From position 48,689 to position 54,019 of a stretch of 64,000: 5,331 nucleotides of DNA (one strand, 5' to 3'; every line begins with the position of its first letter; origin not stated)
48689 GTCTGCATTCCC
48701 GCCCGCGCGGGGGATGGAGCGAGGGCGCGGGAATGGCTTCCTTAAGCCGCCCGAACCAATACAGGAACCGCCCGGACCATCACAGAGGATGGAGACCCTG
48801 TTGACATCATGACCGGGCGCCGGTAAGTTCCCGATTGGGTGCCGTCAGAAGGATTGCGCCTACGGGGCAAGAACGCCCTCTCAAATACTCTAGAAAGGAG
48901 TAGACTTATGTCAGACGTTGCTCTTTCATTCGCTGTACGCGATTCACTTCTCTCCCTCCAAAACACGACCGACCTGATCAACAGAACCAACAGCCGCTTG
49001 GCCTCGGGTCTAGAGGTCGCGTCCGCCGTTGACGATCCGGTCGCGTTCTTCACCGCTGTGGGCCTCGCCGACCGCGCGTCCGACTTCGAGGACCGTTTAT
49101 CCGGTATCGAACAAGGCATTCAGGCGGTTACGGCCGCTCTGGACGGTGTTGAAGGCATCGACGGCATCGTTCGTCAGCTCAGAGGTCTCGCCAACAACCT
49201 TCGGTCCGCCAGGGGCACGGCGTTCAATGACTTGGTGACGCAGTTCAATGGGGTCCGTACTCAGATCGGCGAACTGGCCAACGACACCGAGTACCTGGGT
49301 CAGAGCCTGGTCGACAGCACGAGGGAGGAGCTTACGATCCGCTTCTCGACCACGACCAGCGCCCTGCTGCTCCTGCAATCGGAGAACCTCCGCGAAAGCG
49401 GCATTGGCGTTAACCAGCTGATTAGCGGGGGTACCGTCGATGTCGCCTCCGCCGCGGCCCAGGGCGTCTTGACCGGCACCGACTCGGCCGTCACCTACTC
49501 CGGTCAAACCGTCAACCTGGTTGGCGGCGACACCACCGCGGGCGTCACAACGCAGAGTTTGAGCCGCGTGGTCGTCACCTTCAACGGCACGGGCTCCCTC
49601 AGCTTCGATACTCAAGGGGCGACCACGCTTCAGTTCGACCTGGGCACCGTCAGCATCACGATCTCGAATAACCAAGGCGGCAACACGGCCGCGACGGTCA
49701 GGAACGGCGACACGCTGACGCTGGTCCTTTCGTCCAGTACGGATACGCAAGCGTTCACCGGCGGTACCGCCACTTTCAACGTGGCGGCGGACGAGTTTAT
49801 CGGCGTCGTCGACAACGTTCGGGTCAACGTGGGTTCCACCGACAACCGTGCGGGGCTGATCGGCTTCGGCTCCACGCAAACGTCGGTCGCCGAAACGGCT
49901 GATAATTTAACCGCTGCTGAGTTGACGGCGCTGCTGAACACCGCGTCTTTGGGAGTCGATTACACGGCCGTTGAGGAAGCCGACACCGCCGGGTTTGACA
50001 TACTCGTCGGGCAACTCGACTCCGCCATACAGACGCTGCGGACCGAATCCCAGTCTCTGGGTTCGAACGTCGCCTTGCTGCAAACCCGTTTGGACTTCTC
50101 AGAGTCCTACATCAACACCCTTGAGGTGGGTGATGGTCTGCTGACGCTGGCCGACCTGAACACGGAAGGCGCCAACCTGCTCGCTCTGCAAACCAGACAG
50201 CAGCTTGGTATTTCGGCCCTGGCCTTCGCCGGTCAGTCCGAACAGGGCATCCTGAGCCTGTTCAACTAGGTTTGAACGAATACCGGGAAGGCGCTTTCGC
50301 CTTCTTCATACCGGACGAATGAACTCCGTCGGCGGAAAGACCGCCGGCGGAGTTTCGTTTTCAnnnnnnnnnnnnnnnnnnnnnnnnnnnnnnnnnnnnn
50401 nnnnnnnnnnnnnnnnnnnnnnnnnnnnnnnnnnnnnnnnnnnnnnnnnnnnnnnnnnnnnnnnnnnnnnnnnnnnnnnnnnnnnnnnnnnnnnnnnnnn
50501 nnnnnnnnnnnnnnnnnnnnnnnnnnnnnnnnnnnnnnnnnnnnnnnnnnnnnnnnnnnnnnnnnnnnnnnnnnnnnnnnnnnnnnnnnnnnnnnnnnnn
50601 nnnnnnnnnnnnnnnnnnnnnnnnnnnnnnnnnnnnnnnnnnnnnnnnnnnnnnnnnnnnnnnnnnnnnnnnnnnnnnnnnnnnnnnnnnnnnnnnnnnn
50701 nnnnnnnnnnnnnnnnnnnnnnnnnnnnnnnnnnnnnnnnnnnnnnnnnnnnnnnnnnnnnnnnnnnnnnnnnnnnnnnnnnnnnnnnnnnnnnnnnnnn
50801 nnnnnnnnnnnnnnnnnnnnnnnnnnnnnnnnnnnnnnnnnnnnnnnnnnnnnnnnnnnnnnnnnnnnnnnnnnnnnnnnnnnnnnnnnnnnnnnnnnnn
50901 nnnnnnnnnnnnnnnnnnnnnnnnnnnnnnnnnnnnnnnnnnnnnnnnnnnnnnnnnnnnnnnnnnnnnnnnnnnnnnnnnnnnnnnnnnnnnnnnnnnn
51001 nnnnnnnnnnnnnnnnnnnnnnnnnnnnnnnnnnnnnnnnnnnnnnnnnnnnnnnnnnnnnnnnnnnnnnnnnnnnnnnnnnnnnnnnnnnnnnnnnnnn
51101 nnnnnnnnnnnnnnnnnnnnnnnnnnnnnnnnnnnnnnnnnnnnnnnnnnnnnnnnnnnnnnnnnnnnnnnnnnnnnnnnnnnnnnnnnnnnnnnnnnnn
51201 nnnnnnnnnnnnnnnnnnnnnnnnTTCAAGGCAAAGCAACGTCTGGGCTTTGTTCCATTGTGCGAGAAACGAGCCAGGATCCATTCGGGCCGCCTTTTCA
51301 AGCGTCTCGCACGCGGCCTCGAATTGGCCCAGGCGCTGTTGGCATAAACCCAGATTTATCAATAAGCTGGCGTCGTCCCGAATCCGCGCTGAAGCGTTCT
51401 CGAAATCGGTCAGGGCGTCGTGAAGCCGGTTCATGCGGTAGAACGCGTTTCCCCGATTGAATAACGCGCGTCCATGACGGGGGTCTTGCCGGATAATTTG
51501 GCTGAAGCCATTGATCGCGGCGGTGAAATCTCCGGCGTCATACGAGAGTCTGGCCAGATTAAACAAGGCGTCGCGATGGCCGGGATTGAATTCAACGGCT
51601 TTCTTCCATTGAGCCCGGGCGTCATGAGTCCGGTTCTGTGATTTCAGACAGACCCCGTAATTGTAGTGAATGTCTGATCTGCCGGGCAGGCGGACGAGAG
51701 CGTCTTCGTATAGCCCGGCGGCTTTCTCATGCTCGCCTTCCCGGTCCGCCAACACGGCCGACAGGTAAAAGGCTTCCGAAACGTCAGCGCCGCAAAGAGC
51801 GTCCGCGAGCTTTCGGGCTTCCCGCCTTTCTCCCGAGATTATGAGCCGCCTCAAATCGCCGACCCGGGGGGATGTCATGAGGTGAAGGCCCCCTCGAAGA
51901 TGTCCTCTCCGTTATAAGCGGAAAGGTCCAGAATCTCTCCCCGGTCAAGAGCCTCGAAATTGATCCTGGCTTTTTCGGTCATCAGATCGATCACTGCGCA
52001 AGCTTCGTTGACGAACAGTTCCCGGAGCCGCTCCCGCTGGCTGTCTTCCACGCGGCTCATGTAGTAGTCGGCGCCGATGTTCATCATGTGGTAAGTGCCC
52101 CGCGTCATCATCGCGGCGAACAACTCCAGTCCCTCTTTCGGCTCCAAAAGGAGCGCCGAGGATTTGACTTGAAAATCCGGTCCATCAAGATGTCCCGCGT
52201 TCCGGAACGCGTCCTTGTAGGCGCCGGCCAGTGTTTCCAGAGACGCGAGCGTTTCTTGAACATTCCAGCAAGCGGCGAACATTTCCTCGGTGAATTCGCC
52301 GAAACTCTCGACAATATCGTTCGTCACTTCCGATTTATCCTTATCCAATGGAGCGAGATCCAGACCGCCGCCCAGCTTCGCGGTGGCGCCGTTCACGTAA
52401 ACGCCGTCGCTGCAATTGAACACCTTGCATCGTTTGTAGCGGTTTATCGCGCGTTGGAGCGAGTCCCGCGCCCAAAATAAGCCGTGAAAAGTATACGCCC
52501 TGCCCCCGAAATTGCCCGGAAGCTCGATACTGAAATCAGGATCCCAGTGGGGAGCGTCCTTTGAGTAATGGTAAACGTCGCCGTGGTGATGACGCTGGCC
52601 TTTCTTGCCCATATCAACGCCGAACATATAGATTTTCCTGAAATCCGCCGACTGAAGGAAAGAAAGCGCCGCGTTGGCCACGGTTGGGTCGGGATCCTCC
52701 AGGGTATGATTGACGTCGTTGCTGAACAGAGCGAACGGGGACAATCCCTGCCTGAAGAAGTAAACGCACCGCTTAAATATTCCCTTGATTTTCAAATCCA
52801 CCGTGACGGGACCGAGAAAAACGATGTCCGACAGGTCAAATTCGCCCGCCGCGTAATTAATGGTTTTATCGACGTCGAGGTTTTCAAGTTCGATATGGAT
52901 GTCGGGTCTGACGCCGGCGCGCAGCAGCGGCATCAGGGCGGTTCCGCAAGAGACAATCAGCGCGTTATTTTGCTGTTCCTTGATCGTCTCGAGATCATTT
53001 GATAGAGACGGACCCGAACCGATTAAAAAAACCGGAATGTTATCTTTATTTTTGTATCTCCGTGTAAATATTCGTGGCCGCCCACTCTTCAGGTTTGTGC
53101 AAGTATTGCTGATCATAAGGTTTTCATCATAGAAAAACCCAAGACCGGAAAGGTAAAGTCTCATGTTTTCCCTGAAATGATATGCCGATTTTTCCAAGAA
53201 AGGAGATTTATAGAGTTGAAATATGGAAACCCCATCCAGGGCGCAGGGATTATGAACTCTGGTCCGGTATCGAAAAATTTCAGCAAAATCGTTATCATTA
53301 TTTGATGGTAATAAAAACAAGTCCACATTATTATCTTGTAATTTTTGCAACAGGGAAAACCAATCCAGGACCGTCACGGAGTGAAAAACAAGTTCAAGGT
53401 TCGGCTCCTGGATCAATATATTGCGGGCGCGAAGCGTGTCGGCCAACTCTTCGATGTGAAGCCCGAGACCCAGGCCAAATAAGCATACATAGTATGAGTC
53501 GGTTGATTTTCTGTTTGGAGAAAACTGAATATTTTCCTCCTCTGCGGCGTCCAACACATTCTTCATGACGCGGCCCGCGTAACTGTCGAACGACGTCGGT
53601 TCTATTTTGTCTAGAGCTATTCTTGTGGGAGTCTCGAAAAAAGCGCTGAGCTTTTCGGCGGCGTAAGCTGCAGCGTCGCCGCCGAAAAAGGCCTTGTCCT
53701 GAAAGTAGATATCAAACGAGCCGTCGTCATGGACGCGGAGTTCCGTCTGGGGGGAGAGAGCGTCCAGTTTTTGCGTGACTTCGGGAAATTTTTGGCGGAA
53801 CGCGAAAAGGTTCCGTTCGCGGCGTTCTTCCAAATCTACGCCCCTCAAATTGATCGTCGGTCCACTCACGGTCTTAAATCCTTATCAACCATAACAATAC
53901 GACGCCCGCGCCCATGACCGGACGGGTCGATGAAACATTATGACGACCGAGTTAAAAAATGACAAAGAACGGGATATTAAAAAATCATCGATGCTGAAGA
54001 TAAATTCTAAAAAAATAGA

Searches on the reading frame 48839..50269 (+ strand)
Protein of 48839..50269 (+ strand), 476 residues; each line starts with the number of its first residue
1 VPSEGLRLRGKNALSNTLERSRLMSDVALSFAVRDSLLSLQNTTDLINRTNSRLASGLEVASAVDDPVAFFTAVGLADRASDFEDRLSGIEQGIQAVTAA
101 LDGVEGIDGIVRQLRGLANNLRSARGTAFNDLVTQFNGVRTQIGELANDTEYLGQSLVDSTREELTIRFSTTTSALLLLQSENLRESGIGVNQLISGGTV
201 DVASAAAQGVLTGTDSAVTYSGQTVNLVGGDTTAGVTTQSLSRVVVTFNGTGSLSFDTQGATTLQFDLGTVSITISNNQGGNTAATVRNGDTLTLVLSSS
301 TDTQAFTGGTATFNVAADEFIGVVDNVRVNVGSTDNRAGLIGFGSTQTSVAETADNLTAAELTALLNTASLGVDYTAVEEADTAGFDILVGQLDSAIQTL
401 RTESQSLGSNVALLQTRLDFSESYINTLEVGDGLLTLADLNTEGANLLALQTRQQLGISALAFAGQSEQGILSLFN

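Call 4: search_protein_families(library=pfam, proteins=[window:48839-50269:+], max_evalue=0.01)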
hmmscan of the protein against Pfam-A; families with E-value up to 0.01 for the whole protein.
window:48839-50269:+ (476 aa): 2 families
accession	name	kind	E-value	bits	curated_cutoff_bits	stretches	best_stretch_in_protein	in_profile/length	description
PF00669.25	Flagellin_N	-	2.2e-07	31.5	26.6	1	39-160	13-136/139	Bacterial flagellin N-terminal helical region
PF00700.27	Flagellin_C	-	3.1e-05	24.7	23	1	392-475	3-86/86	Bacterial flagellin C-terminal helical region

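Call 6: search_protein_families(library=ncbifam, proteins=[window:48839-50269:+], max_evalue=0.01)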
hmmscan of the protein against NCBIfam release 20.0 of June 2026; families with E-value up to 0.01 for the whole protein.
window:48839-50269:+ (476 aa): 6 families
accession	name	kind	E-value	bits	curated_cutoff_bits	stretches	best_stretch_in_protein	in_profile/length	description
NF009330.0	PRK12688.1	subfamily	1.9e-41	142.3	614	3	24-120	1-97/752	flagellin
NF011295.0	PRK14708.1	subfamily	3.1e-39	134.8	1384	2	24-123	1-101/888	flagellin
NF009329.0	PRK12687.1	subfamily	2.5e-12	46.9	311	1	287-475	131-312/313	flagellin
NF009444.0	PRK12802.1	equivalog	9.5e-08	31.9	332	2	355-475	156-281/282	flagellin domain-containing protein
NF009449.0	PRK12807.1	subfamily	0.00016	21.3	347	1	44-172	20-149/287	flagellin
NF005294.0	PRK06819.1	subfamily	0.00055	19.6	387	1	379-475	280-375/376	FliC/FljB family flagellin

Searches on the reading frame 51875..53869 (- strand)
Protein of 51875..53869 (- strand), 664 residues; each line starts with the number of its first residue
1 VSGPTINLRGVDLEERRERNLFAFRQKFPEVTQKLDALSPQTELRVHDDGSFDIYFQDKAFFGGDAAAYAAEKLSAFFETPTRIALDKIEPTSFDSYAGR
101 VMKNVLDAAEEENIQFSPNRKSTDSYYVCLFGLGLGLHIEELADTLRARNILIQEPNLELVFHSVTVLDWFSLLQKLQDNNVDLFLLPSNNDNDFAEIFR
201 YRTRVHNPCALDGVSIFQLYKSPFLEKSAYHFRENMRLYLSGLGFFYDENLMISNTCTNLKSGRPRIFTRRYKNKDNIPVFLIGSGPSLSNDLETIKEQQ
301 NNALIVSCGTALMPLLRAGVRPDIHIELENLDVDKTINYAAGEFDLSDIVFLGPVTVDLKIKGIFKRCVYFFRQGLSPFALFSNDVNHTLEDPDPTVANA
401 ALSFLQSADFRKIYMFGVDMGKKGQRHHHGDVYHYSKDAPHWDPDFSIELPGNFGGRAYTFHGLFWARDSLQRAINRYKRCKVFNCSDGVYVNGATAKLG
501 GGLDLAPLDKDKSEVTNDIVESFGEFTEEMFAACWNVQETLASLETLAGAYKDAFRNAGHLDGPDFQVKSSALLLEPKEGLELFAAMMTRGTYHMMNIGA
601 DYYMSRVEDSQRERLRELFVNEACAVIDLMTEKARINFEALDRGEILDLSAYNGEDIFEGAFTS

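Call 21: search_protein_families(library=pfam, proteins=[window:51875-53869:-], max_evalue=5)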
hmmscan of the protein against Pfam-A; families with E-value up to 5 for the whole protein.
window:51875-53869:- (664 aa): 4 families
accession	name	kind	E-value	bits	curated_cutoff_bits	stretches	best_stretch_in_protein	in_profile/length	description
PF20157.4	Maf_flag10_N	-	1.4e-37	129.8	23.5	1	18-238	3-225/228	Glycosyltransferase Maf N-terminal domain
PF01973.23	MptE-like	-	3e-27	95.9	34.6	1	255-422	6-168/171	6-hydroxymethylpterin diphosphokinase MptE-like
PF20156.4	Maf_C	-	0.014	15.9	27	1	573-642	36-106/122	Flagellin glycosyltransferase Maf helical bundle domain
PF07342.17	TscT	-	0.094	13.6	27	1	594-637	46-89/100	TscT toxin protein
